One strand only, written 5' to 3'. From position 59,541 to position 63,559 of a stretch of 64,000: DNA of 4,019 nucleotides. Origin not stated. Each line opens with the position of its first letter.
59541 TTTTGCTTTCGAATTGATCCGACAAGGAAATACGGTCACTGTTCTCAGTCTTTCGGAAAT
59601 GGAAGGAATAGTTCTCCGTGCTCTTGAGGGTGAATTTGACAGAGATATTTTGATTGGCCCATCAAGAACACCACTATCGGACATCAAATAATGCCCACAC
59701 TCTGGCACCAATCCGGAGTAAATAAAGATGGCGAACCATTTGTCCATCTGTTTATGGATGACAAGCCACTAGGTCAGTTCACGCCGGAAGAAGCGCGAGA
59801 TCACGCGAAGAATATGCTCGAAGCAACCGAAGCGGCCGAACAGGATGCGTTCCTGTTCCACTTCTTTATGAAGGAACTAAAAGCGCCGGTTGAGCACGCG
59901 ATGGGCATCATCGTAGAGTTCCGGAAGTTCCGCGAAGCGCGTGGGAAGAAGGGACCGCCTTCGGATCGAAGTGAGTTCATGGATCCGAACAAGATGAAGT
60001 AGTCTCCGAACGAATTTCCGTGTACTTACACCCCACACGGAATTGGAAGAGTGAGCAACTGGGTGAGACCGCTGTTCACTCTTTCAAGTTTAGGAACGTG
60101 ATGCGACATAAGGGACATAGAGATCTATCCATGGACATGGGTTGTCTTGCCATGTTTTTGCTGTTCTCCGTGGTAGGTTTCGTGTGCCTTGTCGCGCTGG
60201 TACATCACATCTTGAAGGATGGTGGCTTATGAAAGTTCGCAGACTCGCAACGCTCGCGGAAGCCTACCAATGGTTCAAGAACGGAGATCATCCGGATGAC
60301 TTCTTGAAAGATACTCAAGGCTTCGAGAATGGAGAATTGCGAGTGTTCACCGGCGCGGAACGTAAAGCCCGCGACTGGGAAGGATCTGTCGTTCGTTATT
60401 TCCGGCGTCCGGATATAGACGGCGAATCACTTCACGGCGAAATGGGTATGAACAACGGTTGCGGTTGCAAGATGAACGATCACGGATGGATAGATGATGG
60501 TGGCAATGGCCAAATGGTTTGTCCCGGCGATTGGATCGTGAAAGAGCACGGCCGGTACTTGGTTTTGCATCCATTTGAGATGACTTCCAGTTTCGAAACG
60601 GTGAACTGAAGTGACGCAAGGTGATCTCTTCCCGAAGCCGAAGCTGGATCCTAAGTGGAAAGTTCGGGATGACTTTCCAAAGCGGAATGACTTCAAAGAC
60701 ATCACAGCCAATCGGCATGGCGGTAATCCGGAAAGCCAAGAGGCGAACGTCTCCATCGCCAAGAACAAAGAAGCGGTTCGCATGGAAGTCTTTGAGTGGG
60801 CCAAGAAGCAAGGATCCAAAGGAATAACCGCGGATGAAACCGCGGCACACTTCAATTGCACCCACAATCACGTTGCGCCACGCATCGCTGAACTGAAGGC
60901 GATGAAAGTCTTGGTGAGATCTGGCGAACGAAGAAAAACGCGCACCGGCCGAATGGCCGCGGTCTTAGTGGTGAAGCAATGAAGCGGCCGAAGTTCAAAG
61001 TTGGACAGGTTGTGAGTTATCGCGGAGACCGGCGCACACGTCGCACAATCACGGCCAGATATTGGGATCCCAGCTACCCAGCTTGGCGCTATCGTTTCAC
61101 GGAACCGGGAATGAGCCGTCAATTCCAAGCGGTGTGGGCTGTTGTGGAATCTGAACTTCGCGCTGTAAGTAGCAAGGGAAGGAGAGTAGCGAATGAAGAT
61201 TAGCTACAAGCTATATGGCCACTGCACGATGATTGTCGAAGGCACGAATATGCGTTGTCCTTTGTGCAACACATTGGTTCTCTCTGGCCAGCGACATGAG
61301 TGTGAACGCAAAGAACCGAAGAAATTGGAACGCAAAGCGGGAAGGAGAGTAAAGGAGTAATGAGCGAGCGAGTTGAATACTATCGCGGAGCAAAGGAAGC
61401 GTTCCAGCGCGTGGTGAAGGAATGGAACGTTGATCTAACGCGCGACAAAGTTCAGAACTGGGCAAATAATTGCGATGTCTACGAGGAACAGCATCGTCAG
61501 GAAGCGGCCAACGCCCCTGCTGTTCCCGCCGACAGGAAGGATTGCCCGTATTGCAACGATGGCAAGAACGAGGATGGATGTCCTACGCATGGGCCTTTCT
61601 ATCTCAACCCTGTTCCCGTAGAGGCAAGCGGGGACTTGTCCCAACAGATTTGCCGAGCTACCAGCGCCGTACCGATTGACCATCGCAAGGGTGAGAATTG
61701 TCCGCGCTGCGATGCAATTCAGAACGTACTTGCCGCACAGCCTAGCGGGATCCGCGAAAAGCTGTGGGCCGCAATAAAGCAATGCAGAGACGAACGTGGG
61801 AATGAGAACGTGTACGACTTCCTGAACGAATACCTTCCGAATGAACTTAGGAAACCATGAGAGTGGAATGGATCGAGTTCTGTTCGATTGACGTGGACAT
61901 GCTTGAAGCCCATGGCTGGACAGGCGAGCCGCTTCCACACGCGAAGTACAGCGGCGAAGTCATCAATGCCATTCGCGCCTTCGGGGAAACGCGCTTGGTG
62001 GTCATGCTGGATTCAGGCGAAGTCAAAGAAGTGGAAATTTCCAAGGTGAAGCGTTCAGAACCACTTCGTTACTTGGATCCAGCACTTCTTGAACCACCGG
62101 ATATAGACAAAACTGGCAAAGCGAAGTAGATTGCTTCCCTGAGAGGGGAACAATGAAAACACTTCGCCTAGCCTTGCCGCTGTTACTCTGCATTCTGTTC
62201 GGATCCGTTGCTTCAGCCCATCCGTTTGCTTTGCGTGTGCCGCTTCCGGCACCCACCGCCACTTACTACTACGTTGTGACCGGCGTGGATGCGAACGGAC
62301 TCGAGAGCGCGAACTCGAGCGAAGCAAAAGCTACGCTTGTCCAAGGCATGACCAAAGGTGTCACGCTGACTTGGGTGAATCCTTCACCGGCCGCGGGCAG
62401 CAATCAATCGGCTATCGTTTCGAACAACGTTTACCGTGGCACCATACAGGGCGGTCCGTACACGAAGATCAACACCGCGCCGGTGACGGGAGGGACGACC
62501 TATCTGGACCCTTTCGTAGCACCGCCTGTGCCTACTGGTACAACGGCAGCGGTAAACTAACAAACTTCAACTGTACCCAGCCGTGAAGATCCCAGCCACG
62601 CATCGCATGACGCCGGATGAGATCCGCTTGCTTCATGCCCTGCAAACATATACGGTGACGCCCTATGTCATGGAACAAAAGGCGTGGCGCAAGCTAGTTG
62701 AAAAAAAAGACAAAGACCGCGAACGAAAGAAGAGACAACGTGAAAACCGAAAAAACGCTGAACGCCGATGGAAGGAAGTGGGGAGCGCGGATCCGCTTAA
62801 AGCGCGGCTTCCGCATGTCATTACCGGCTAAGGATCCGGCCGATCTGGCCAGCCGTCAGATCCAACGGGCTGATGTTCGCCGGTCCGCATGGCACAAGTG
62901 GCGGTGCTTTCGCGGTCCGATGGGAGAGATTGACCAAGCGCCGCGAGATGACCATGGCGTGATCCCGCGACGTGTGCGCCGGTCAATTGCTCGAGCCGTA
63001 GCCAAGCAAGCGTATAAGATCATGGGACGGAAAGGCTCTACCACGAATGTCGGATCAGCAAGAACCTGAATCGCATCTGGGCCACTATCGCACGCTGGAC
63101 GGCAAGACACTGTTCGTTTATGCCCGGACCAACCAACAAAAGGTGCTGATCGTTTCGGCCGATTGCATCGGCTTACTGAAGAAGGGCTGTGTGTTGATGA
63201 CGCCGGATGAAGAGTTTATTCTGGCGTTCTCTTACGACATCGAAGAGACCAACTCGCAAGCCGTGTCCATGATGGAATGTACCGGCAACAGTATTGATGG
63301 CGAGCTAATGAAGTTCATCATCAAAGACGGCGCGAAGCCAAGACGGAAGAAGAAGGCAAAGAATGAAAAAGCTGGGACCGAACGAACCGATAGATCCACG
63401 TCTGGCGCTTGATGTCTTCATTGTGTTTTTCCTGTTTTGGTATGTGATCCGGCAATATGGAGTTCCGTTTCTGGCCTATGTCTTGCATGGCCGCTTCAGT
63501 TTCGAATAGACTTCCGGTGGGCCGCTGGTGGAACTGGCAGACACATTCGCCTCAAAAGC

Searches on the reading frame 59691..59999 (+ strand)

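Call 74: search_protein_families(library=pfam, proteins=[window:59691-59999:+], max_evalue=1)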
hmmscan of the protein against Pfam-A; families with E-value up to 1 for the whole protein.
window:59691-59999:+ (103 aa): 1 family
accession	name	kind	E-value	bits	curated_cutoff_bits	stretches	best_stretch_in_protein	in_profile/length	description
PF11216.13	DUF3012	-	0.048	14.2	25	1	22-40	10-28/32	Protein of unknown function (DUF3012)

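Call 75: search_protein_families(library=phrogs, proteins=[window:59691-59999:+], max_evalue=1)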
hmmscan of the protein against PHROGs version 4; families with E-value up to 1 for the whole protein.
window:59691-59999:+ (103 aa): 3 families
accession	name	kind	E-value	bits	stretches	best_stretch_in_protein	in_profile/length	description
phrog_23845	-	unknown function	1.2e-05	26.2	1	16-84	21-88/90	-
phrog_2565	-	unknown function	0.057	14.3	1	21-58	118-155/204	-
phrog_2060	-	other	0.099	14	1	25-51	96-122/124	DNA methyltransferase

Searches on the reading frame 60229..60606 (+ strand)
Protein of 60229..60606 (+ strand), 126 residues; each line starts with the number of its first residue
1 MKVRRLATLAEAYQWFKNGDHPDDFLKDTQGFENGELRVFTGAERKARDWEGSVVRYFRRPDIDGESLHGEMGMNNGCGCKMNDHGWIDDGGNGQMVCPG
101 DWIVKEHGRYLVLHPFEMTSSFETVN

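Call 74: search_protein_families(library=pfam, proteins=[window:60229-60606:+], max_evalue=1)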
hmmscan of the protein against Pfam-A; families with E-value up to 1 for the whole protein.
window:60229-60606:+ (126 aa): 0 families

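Call 75: search_protein_families(library=phrogs, proteins=[window:60229-60606:+], max_evalue=1)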
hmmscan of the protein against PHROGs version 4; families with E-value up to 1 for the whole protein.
window:60229-60606:+ (126 aa): 3 families
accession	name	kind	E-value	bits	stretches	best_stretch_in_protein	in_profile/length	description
phrog_419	-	unknown function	0.0015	19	1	1-105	42-102/300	-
phrog_4502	-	unknown function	0.1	13.6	1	10-106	11-66/190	-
phrog_6363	-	unknown function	0.11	14.1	1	95-125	68-99/99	-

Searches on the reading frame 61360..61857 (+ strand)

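Call 74: search_protein_families(library=pfam, proteins=[window:61360-61857:+], max_evalue=1)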
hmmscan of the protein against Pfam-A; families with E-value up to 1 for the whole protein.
window:61360-61857:+ (166 aa): 4 families
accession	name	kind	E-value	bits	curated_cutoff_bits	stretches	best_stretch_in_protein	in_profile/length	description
PF22109.2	Zn_ribbon_tTFIIB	-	0.055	13.8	28.6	0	111-122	9-20/40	Transcription factor IIB, zinc ribbon, Trypanosome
PF10571.15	UPF0547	-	0.14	12.7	29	0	55-65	10-20/26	Uncharacterised protein family UPF0547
PF15777.11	Anti-TRAP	-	0.21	12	32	1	100-127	19-46/59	Tryptophan RNA-binding attenuator protein inhibitory protein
PF11162.13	DUF2946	-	0.41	11.9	23.7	0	42-65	44-67/117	Protein of unknown function (DUF2946)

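Call 75: search_protein_families(library=phrogs, proteins=[window:61360-61857:+], max_evalue=1)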
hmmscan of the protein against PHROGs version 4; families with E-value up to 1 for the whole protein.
window:61360-61857:+ (166 aa): 5 families
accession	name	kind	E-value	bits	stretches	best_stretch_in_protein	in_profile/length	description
phrog_15888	-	unknown function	0.037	15.2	0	37-67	22-51/127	-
phrog_14171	-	unknown function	0.094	13.8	1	20-59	95-133/151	-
phrog_32686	-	unknown function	0.61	11.2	1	109-125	30-46/65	-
phrog_13474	-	unknown function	0.67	11.3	0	61-81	35-55/73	-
phrog_1494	-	unknown function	0.7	10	0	39-91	130-178/226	-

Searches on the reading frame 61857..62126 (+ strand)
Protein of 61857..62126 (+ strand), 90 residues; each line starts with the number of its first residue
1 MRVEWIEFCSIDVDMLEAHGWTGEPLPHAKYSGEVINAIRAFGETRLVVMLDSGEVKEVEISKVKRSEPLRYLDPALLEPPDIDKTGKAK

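Call 74: search_protein_families(library=pfam, proteins=[window:61857-62126:+], max_evalue=1)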
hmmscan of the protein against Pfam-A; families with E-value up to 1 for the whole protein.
window:61857-62126:+ (90 aa): 0 families

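Call 75: search_protein_families(library=phrogs, proteins=[window:61857-62126:+], max_evalue=1)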
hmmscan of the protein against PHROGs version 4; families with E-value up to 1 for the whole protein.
window:61857-62126:+ (90 aa): 1 family
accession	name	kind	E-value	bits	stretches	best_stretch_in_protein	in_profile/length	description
phrog_35807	-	unknown function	0.34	11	1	45-68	71-94/283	-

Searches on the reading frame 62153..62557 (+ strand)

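Call 74: search_protein_families(library=pfam, proteins=[window:62153-62557:+], max_evalue=1)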
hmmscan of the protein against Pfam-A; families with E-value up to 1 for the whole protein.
window:62153-62557:+ (135 aa): 0 families

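Call 75: search_protein_families(library=phrogs, proteins=[window:62153-62557:+], max_evalue=1)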
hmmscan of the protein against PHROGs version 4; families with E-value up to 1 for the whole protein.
window:62153-62557:+ (135 aa): 1 family
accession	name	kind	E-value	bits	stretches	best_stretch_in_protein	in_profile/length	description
phrog_511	-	head and packaging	0.02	14.2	1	32-99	458-521/862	internal virion protein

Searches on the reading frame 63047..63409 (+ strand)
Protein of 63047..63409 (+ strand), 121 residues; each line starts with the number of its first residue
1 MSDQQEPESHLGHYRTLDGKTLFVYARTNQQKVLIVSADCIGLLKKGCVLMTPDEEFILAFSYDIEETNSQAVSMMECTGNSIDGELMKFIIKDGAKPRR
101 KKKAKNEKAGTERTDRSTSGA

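Call 74: search_protein_families(library=pfam, proteins=[window:63047-63409:+], max_evalue=1)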
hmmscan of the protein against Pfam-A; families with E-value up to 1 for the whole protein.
window:63047-63409:+ (121 aa): 1 family
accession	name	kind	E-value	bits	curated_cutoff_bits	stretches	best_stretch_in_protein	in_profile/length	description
PF20101.4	DUF6491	-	0.2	12.1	27.5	1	11-52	50-91/138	Family of unknown function (DUF6491)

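Call 75: search_protein_families(library=phrogs, proteins=[window:63047-63409:+], max_evalue=1)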
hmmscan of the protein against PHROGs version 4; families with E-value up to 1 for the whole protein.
window:63047-63409:+ (121 aa): 1 family
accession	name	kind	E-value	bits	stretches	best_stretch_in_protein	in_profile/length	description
phrog_1108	-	head and packaging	0.028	15.6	1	13-38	29-54/108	portal protein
